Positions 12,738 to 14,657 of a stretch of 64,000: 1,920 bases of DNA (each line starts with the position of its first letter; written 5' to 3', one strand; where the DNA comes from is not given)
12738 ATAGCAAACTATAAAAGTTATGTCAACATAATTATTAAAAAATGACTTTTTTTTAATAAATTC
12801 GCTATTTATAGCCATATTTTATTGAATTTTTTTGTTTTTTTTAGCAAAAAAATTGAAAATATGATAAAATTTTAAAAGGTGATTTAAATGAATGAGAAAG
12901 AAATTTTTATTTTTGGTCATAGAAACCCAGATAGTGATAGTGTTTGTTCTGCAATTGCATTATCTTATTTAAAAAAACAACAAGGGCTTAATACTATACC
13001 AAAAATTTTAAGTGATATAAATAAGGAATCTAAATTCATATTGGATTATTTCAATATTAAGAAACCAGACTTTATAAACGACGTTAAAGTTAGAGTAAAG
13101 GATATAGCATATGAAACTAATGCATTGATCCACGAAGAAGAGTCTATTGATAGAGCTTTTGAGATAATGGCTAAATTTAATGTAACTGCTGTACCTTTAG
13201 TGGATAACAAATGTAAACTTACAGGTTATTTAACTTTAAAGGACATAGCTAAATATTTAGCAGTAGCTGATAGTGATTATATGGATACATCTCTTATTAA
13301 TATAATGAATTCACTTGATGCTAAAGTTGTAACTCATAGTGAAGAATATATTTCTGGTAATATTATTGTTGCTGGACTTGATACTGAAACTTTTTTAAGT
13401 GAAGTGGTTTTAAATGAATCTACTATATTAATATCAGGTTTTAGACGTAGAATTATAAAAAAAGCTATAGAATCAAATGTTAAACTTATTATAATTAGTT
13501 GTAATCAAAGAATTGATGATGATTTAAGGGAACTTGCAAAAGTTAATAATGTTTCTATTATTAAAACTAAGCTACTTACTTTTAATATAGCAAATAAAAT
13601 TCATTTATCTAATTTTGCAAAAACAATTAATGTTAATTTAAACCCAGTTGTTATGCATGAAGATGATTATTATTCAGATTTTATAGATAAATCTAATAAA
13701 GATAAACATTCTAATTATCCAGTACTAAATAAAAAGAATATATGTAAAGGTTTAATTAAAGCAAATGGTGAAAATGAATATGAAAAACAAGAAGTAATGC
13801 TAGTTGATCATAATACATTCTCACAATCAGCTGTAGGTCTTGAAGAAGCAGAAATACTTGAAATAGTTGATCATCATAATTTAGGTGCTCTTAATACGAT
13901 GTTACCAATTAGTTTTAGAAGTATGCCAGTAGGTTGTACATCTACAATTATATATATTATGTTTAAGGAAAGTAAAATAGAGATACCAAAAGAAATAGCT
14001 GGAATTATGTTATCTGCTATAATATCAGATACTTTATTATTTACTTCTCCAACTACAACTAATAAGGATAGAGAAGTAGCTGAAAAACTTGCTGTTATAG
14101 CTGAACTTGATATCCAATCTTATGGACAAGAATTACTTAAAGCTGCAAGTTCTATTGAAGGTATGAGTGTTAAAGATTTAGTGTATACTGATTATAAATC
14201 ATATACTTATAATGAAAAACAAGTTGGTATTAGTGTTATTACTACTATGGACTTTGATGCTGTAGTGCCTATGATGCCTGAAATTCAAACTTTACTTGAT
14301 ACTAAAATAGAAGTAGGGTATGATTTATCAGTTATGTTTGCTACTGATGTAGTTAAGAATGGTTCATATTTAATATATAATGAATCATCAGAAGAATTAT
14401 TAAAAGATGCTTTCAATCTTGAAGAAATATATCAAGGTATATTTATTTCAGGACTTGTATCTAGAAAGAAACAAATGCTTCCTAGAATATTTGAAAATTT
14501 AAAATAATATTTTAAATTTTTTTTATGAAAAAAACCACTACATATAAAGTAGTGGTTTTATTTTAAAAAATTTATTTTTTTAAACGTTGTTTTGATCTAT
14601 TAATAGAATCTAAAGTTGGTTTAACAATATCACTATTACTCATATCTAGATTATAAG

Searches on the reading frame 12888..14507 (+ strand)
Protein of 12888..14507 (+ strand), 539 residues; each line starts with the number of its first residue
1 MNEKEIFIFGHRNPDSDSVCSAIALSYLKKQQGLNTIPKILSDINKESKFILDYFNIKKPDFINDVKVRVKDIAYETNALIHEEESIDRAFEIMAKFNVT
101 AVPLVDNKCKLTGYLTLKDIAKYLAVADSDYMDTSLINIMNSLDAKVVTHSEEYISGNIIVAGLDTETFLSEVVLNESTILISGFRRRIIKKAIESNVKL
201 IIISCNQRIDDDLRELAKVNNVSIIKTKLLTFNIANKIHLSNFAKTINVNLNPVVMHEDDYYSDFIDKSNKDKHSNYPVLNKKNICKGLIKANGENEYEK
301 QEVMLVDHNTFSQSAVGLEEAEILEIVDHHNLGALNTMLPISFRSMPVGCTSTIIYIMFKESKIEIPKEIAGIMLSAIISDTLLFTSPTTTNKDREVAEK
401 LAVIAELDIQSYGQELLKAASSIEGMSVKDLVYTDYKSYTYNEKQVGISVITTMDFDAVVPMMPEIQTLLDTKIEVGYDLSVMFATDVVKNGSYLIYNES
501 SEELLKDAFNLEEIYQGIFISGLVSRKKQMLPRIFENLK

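Call 21: search_protein_families(library=pfam, proteins=[window:12888-14507:+], max_evalue=0.001)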
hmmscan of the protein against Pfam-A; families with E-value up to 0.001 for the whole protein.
window:12888-14507:+ (539 aa): 5 families
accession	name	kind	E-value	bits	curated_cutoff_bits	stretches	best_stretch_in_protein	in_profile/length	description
PF02833.19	DHHA2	-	5.5e-24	85.4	27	1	414-534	1-123/126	DHHA2 domain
PF01368.27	DHH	-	2.3e-21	76.8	28.1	1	6-378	2-125/125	DHH family, N-terminal domain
PF07085.17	DRTGG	-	3.4e-13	49.8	25.2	1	138-239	1-103/105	DRTGG domain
PF00571.33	CBS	-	2e-10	41.3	24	1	80-125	11-56/57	CBS domain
PF02603.21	Hpr_kinase_N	-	0.00014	22.3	24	1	186-238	69-121/125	HPr Serine kinase N terminus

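Call 28: find_related_loci(query=window:12888-14504:+, collection=genome_contigs, flank=10000)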
Query window:12888-14504:+ (539 aa) in genome_contigs; peptide patterns used: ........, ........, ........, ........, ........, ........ (x = any residue, [..] = any of these).
42 stretches matched a pattern, but none encodes a relative of the query by tblastn (E <= 1e-3).
